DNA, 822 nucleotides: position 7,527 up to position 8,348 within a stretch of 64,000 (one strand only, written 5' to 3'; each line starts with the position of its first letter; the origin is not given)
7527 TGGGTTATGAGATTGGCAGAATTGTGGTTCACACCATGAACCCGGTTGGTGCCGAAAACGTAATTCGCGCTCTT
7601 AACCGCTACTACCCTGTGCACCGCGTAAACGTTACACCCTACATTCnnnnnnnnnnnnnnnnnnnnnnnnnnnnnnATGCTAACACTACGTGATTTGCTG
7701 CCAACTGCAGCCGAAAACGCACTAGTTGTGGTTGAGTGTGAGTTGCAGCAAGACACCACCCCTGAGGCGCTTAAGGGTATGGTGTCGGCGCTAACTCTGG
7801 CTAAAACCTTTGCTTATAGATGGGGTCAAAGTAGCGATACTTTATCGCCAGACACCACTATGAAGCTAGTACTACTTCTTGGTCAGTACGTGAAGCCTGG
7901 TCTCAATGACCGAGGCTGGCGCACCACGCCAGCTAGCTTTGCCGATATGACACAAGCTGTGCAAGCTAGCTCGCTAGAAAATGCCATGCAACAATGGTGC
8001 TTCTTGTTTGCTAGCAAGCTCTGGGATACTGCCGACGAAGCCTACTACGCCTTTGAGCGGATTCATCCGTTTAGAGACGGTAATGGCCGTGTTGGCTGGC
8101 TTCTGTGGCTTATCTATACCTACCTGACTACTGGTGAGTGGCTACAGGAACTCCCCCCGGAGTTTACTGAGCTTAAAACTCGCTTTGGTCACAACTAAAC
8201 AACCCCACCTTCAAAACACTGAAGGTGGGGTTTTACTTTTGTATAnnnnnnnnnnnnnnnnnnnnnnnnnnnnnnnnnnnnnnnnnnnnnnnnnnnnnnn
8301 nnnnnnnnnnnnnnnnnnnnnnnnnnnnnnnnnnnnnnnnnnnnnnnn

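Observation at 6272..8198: GC-rich islet encoding a Cys-rich protein, a stand-alone REC-like protein and a translationally coupled Fic-motif protein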

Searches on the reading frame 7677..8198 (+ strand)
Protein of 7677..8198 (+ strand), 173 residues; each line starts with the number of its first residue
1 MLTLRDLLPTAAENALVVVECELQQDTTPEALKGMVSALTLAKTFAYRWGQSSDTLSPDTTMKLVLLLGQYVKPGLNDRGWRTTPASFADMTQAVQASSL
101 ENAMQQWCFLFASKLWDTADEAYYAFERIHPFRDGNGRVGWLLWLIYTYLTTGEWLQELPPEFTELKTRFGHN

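Call 3: search_protein_families(library=pfam, proteins=[window:7677-8198:+], max_evalue=1)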
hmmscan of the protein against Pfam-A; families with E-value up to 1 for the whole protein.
window:7677-8198:+ (173 aa): 2 families
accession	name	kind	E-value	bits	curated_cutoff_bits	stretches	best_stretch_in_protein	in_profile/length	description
PF02661.23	Fic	-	2e-09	38.6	24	1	95-145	37-90/93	Fic/DOC family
PF08049.16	IlvB_leader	-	0.082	13.1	25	0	7-19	10-22/32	IlvB leader peptide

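Call 5: search_protein_families(library=ncbifam, proteins=[window:7677-8198:+], max_evalue=1)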
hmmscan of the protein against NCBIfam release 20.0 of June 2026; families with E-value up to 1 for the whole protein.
window:7677-8198:+ (173 aa): 1 family
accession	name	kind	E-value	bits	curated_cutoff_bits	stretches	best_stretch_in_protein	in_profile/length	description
NF046030.1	ProtAdlyltaseSoFic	equivalog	2e-05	23.7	550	1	122-147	185-210/361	protein adenylyltransferase Fic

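Call 6: search_protein_families(library=phrogs, proteins=[window:7677-8198:+], max_evalue=0.1)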
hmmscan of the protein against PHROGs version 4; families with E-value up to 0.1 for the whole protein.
window:7677-8198:+ (173 aa): 5 families
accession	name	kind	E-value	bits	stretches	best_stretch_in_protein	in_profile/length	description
phrog_5978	-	unknown function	4.9e-07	30.2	1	122-148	192-218/364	-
phrog_11900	-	unknown function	9.6e-06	26.3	1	92-146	110-173/230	-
phrog_12747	-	unknown function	0.00093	19.8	1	98-143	100-151/211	-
phrog_577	-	moron, auxiliary metabolic gene and host takeover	0.0029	18.5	1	98-149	35-86/128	Doc-like toxin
phrog_23170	-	unknown function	0.09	13.4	0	117-143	112-138/191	-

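Call 7: search_protein_families(library=padloc, proteins=[window:7677-8198:+], max_evalue=0.1)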
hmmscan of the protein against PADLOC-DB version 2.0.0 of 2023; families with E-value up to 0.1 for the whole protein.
window:7677-8198:+ (173 aa): 7 families
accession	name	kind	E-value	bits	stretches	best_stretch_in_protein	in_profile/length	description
PDLC03963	SoFic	-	1.8e-09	35.5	1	93-147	154-211/361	-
PDLC04836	PDC-S04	-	9.2e-09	32.8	1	99-143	135-182/244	-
PDLC04840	PDC-S04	-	3.2e-08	31.6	1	121-150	147-175/227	-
PDLC04837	PDC-S04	-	4.7e-07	27.3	1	104-145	140-180/234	-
PDLC04839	PDC-S04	-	1.7e-05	22.6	1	109-144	120-155/205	-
PDLC04838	PDC-S04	-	7.5e-05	20.6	1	107-140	121-154/209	-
PDLC04966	PDC-S24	-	0.0018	15.2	1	124-140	312-328/497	-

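Call 9: find_homologous_proteins(query=window:7677-8198:+)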
Query window:7677-8198:+ (173 aa): 15 proteins with E <= 0.001 among 206 candidates.
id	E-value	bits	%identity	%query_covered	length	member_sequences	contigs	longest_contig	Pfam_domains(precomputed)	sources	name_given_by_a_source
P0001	1.8e-113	394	100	100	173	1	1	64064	PF02661.24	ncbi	-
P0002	4.2e-95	334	85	98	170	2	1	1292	PF02661.24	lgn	-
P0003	4.3e-44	168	49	97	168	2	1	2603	PF02661.24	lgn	-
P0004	7.8e-43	164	50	97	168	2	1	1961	PF02661.24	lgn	-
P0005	6.3e-41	158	50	92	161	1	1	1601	PF02661.24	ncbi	-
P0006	7.1e-21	93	37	91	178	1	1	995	PF02661.24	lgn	-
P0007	4.2e-8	51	44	45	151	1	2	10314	PF02661.24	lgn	-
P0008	8.7e-8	50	40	53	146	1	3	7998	PF02661.24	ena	-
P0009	1.2e-7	50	38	61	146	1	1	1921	PF02661.24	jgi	jgi:Fic/DOC family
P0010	2.3e-7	49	34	72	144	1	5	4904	PF02661.24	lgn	-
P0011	1.9e-5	43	33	70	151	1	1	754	PF02661.24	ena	-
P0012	3.9e-5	41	31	72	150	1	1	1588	PF02661.24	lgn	-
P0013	4.5e-5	41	28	83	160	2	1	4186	PF02661.24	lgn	-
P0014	7.2e-5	41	38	53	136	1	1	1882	PF02661.24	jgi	jgi:hypothetical protein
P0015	1.4e-4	40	36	46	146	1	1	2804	PF02661.24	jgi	jgi:hypothetical protein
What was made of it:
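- This Fic subfamily gave only 15 clusters among 5.8 billion (call 9).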

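Call 11: find_encoding_contigs(protein=P0001, flank=3000, max_places=3)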
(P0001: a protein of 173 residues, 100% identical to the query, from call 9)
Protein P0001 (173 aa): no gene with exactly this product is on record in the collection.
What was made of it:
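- Tried and rejected: It found no record (call 11).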

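Call 14: find_encoding_contigs(protein=P0002, flank=5000, max_places=3)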
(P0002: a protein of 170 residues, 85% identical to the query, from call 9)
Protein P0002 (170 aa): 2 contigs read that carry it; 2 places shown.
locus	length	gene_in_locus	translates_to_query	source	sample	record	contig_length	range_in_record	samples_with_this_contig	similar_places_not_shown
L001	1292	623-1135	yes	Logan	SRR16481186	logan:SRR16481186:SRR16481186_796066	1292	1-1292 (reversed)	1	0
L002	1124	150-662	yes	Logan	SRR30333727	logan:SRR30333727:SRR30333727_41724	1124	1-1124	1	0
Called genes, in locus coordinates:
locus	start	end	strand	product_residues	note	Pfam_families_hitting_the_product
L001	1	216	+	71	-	?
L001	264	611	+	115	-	PF20274:cREC_REC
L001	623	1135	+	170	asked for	PF02661:Fic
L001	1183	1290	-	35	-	?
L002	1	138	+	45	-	?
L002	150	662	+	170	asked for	PF02661:Fic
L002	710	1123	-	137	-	?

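Call 15: find_encoding_contigs(protein=P0003, flank=5000, max_places=3)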
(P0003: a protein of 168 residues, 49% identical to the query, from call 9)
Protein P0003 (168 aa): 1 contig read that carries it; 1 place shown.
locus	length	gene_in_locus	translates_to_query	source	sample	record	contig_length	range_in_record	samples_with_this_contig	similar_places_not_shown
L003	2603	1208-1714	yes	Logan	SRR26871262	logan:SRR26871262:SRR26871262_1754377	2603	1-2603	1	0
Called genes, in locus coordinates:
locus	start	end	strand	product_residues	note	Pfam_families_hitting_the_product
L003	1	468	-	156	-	?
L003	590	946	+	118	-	PF20274:cREC_REC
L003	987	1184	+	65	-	-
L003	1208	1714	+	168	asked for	PF02661:Fic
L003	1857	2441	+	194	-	-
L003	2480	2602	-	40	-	?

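Call 16: find_encoding_contigs(protein=P0004, flank=5000, max_places=3)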
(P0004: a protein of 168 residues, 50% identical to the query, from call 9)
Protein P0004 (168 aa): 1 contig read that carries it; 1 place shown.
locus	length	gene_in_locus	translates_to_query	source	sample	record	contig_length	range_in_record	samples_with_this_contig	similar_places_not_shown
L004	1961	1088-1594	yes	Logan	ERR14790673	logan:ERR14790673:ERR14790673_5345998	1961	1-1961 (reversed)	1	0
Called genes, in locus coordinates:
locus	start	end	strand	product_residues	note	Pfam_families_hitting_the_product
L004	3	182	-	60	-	?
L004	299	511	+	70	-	-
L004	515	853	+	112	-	PF20274:cREC_REC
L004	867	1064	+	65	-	-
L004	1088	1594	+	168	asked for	PF02661:Fic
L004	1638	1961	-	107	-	?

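Call 17: find_encoding_contigs(protein=P0005, flank=5000, max_places=3)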
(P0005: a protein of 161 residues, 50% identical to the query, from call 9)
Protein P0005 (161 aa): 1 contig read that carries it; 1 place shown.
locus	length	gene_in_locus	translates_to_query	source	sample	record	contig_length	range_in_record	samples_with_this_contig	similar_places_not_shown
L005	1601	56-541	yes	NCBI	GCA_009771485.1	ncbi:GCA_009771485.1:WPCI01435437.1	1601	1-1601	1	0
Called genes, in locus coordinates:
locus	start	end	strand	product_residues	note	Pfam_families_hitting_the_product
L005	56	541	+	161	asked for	PF02661:Fic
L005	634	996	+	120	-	-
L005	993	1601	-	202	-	?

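Call 18: find_encoding_contigs(protein=P0006, flank=5000, max_places=3)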
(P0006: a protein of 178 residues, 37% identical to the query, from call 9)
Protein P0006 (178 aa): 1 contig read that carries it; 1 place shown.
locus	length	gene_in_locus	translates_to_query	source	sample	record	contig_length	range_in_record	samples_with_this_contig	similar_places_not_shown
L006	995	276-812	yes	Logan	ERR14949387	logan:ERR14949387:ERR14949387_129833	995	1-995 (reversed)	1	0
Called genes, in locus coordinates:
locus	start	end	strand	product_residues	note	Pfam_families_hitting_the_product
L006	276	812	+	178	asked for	PF02661:Fic (weak)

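Call 19: find_encoding_contigs(protein=P0007, flank=5000, max_places=3)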
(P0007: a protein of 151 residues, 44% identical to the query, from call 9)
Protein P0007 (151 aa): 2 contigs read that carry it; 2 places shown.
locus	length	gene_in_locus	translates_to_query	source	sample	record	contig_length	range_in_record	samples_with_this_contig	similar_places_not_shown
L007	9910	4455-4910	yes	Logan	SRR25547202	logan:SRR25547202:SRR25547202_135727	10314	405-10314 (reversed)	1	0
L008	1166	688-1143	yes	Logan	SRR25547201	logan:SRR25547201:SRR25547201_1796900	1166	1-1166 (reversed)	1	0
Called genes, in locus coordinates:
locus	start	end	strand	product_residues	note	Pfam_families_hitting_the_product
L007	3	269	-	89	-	?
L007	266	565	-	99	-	-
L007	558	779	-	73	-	-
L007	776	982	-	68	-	-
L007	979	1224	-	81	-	-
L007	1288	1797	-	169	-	-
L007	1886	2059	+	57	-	-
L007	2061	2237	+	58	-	-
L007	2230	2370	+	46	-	-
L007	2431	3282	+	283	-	-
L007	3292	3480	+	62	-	-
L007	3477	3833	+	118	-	-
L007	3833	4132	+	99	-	-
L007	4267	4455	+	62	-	-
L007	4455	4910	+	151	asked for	PF02661:Fic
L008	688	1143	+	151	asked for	PF02661:Fic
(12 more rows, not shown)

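Call 20: find_encoding_contigs(protein=P0008, flank=5000, max_places=3)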
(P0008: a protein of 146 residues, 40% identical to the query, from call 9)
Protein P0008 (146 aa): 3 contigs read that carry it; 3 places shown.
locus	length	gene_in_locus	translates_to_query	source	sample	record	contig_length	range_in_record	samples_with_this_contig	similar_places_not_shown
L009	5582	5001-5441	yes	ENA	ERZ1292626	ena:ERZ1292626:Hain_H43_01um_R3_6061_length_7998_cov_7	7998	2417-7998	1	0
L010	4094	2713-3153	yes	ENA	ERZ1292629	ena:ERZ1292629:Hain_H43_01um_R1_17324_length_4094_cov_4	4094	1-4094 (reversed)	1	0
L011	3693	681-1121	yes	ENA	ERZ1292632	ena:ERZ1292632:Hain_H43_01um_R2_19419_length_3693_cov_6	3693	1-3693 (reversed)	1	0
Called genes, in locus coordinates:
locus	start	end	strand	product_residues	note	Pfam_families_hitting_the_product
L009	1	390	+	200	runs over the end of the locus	-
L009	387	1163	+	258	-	-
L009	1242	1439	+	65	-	-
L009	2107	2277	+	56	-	-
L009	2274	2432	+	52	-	-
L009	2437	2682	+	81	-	-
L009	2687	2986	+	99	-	-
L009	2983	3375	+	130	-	-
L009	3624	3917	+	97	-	-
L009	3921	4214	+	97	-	-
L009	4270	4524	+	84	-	-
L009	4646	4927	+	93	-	-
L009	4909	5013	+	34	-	-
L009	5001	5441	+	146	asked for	PF02661:Fic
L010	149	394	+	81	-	-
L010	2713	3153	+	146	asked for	PF02661:Fic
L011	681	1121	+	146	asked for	PF02661:Fic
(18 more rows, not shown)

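Call 21: find_encoding_contigs(protein=P0010, flank=5000, max_places=3)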
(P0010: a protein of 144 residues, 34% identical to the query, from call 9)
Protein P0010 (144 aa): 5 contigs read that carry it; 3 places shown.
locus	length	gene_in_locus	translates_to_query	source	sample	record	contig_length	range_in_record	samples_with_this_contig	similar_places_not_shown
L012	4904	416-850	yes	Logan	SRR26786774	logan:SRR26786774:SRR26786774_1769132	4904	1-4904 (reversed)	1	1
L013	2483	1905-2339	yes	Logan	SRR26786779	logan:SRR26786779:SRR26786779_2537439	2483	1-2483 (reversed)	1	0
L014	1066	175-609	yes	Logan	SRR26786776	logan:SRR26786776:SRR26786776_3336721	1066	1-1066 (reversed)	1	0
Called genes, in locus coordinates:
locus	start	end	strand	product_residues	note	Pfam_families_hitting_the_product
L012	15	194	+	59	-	-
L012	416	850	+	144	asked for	PF02661:Fic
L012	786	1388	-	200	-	-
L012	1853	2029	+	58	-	-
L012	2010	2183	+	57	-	-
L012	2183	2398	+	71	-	-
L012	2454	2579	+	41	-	-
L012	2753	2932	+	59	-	-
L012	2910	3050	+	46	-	-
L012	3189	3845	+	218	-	-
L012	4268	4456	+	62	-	-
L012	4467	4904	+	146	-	?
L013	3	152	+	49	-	?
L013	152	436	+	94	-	-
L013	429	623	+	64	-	-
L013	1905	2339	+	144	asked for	PF02661:Fic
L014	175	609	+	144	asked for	PF02661:Fic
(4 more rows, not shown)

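Call 37: predict_structure(alignment_id=A2)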
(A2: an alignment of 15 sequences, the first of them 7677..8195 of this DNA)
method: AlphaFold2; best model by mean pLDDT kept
length: 173 residues; sequences in the alignment: 15
mean_pLDDT: 94.1   pTM: 0.90
mean pLDDT of the five models: 94.1, 93.2, 93.1, 92.9, 91.1
residues with pLDDT >= 90: 153; 70-90: 16; 50-70: 4; < 50: 0
segments of 3 or more residues with pLDDT < 50: none
pLDDT, mean of each block of 10 residues (from residue 1): 80 97 94 97 94 91 98 95 93 94 98 97 97 97 98 95 92 65
secondary structure, 60 per line:
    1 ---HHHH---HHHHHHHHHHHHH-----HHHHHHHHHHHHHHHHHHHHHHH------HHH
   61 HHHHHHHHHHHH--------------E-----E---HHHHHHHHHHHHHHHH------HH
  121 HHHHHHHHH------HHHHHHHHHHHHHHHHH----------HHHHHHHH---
elements in order: H4-7 H11-23 H29-51 H58-72 H97-112 H119-129 H136-152 H163-170
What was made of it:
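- On Fic/Fido superfamily (PF02661): The AF2 model has pLDDT 94 and pTM 0.90 (call 37). The model has short strand residues at about 87 and 93 (call 37).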

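Call 39: search_solved_structures(query=A2, max_evalue=0.01, show_alignments=3)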
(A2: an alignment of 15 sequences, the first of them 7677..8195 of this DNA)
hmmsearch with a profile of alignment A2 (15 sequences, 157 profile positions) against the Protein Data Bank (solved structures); distinct sequences matched with E-value up to 0.01: 36.
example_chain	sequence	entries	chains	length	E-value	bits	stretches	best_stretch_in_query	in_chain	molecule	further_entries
6i7j_A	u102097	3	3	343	3.6e-12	49.3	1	19-137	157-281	Adenosine monophosphate-protein transferase FICD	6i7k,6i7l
6zmd_B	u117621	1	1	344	3.7e-12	49.3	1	19-137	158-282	Protein adenylyltransferase FICD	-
9yz5_A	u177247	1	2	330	5e-12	48.9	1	20-137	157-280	Protein adenylyltransferase FICD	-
6i7g_A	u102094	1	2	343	5.5e-12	48.7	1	20-137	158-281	Adenosine monophosphate-protein transferase FICD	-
4u0s_A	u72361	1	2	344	5.5e-12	48.7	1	20-137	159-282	Adenosine monophosphate-protein transferase FICD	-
4u04_A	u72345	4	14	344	5.6e-12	48.7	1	20-137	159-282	Adenosine monophosphate-protein transferase FICD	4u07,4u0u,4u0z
6i7h_A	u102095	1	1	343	5.9e-12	48.6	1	20-137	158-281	Adenosine monophosphate-protein transferase FICD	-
6i7i_A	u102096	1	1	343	6.1e-12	48.6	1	20-137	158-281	Adenosine monophosphate-protein transferase FICD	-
4rgl_A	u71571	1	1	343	3.6e-10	42.8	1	66-138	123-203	Filamentation induced by cAMP protein Fic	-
7b7z_A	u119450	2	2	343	4e-10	42.7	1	19-137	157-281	Protein adenylyltransferase FICD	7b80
4x2c_A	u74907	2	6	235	2.4e-09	40.2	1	81-132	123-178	Fic family protein putative filamentation induced by cAMP protein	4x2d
4x2e_A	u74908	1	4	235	2.4e-09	40.2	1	81-132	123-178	Fic family protein putative filamentation induced by cAMP protein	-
7cb8_A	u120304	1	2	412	1.9e-08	37.3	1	83-135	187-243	Fic-domain containing protein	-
9tch_A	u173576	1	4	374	6.8e-08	35.4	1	87-140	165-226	Protein adenylyltransferase SoFic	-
9tcl_B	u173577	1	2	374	6.8e-08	35.4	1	87-140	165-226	Protein adenylyltransferase SoFic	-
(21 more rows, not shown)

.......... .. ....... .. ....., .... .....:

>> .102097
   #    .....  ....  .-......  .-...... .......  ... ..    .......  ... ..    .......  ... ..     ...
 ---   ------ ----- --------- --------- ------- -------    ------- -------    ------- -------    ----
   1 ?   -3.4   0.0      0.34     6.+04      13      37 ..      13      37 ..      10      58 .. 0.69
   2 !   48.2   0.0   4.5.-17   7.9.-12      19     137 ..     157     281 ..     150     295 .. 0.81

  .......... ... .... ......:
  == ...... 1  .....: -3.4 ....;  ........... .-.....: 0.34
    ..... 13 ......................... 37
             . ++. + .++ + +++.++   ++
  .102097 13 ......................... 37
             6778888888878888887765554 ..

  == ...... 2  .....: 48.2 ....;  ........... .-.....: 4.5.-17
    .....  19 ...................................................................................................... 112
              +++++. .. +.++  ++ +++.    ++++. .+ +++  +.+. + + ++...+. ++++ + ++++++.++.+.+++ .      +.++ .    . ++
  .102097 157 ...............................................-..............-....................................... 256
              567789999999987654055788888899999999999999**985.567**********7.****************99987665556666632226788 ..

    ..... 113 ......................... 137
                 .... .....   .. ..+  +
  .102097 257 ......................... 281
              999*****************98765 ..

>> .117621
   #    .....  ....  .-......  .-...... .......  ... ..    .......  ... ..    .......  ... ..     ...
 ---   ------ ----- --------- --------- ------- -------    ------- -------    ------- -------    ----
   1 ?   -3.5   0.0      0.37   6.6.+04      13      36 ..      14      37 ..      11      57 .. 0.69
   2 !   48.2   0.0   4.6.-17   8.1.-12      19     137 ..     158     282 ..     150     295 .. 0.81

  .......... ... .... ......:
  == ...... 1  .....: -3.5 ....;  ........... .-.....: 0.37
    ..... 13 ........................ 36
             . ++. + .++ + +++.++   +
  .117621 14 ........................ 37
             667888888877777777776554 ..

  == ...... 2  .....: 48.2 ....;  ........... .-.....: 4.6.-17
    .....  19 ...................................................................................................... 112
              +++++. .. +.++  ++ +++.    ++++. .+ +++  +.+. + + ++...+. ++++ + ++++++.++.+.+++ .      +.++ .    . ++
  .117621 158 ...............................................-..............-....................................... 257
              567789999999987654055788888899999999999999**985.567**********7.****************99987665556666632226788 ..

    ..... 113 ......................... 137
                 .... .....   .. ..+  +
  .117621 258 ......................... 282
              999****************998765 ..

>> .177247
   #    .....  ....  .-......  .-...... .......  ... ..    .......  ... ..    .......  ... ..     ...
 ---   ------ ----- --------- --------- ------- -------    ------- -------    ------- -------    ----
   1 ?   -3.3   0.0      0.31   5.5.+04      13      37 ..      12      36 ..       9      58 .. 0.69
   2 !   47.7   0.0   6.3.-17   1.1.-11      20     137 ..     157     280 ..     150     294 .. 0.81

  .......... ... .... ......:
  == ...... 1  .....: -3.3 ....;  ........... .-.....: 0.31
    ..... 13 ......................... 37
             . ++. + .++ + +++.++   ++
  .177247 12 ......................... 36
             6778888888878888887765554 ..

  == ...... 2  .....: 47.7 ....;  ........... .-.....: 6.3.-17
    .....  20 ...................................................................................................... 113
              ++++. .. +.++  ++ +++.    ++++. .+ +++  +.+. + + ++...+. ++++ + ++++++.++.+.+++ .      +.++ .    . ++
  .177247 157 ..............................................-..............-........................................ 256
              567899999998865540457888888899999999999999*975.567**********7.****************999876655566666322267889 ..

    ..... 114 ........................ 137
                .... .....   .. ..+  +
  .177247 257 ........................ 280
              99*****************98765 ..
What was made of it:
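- On Fic/Fido superfamily (PF02661): The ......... stretch aligns with FICD '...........' (call 39).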

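Call 40: fold_search(model_id=the predicted structure, library=pdb)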
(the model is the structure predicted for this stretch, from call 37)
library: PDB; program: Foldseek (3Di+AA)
matches with E <= 10: 167; with E <= 0.001: 23
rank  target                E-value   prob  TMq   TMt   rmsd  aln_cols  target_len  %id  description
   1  6i7h                  1.4e-05  1.00  0.60  0.34   7.0       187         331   18  Crystal structure of dimeric FICD mutant K256S (released 2019-09-25)
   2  9yz5_A                3.9e-05  1.00  0.60  0.35   6.2       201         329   17  human FicD bound with farnesyl pyrophosphate (released 2026-02-25)
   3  4u0s_B                8.6e-05  1.00  0.58  0.33   7.3       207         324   16  Structure of Eukaryotic fic domain containing protein with ADP (released 2014-12-10)
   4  6i7i                  8.6e-05  1.00  0.55  0.32   7.8       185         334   19  Crystal structure of dimeric FICD mutant K256A complexed with MgATP (released 2019-09-25)
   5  6i7g_B                1.0e-04  1.00  0.57  0.32   5.9       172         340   19  Crystal structure of dimeric wild type FICD complexed with ATP (released 2019-09-25)
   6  6i7l                  1.0e-04  1.00  0.60  0.34   7.7       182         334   18  Crystal structure of monomeric FICD mutant L258D complexed with MgAMP-PNP (released 2019-09-25)
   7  6i7j                  1.3e-04  1.00  0.57  0.32   8.0       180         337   18  Crystal structure of monomeric FICD mutant L258D (released 2019-09-25)
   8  4u0s_A                1.4e-04  1.00  0.59  0.34   7.2       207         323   16  Structure of Eukaryotic fic domain containing protein with ADP (released 2014-12-10)
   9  4u0z_H                1.6e-04  1.00  0.58  0.35   7.8       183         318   19  Eukaryotic Fic Domain containing protein with bound APCPP (released 2014-12-10)
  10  4u0z_B                1.8e-04  1.00  0.58  0.34   7.8       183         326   19  Eukaryotic Fic Domain containing protein with bound APCPP (released 2014-12-10)
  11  6zmd_B                1.8e-04  1.00  0.58  0.32   7.2       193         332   18  Crystal structure of HYPE covalently tethered to BiP bound to AMP-PNP (released 2021-04-14)
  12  4u04_A                2.1e-04  1.00  0.58  0.35   7.4       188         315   19  Structure of a eukaryotic fic domain containing protein (released 2014-12-10)
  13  4u0z_G                2.1e-04  1.00  0.58  0.34   7.9       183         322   20  Eukaryotic Fic Domain containing protein with bound APCPP (released 2014-12-10)
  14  4u0z_F                2.2e-04  1.00  0.58  0.34   7.8       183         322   19  Eukaryotic Fic Domain containing protein with bound APCPP (released 2014-12-10)
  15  4u0z_A                2.4e-04  1.00  0.58  0.34   7.8       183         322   19  Eukaryotic Fic Domain containing protein with bound APCPP (released 2014-12-10)
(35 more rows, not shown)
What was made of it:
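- On Fic/Fido superfamily (PF02661): Foldseek finds FICD, SoFic and NmFic at probability 1.00 and TM 0.5-0.6 (call 40).
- Closest known: Fic toxin / FicA antitoxin modules and self-inhibited Fic AMPylators. Same: Same fold, with best structural and profile matches to FICD and SoFic (calls 39, 40).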

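Call 50: find_related_loci(query=A2, collection=viral_contigs, flank=5000)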
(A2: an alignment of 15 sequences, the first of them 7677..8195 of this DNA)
Query A2 (173 aa) in viral_contigs; peptide patterns used: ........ (x = any residue, [..] = any of these).
600 stretches matched a pattern (row limit reached: there are more); 242 encode a relative of the query (tblastn E <= 1e-3); the best 80 are kept; 80 distinct loci.
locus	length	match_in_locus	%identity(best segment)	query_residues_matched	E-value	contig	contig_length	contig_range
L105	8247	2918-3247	31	21-144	3e-16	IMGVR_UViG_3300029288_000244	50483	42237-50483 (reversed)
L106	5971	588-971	31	18-161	4e-15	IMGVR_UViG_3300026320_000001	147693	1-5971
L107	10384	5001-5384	33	20-163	3e-14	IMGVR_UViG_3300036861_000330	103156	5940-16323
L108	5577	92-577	30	15-163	3e-12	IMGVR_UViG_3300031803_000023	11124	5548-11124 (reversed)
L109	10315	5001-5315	33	37-143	4e-12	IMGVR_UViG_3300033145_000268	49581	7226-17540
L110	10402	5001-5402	31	19-163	1e-11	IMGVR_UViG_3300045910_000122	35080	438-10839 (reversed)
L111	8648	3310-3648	31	31-143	1e-10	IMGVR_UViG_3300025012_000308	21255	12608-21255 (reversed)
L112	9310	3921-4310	29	20-165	2e-10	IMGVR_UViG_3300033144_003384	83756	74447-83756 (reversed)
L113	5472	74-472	26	9-143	3e-10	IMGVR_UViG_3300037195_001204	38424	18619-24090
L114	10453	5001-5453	28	17-165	5e-10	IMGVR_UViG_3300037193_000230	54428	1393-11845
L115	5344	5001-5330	32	19-144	1e-9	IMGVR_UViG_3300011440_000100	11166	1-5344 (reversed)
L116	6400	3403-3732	32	19-144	1e-9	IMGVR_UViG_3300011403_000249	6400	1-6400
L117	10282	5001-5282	35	61-163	2e-9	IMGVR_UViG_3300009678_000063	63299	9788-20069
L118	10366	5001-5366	34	20-144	3e-9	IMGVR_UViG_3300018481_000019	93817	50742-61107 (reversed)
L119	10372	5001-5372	24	26-143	5e-9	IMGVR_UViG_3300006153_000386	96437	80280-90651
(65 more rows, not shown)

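Call 64: search_dna_similar(query=window:7677-8195:+, collection=phages, mode=protein, max_evalue=0.001, max_rows=25)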
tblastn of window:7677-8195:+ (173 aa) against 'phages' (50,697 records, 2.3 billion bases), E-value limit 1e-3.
No match.
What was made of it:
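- Tried and rejected: No match (call 64).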
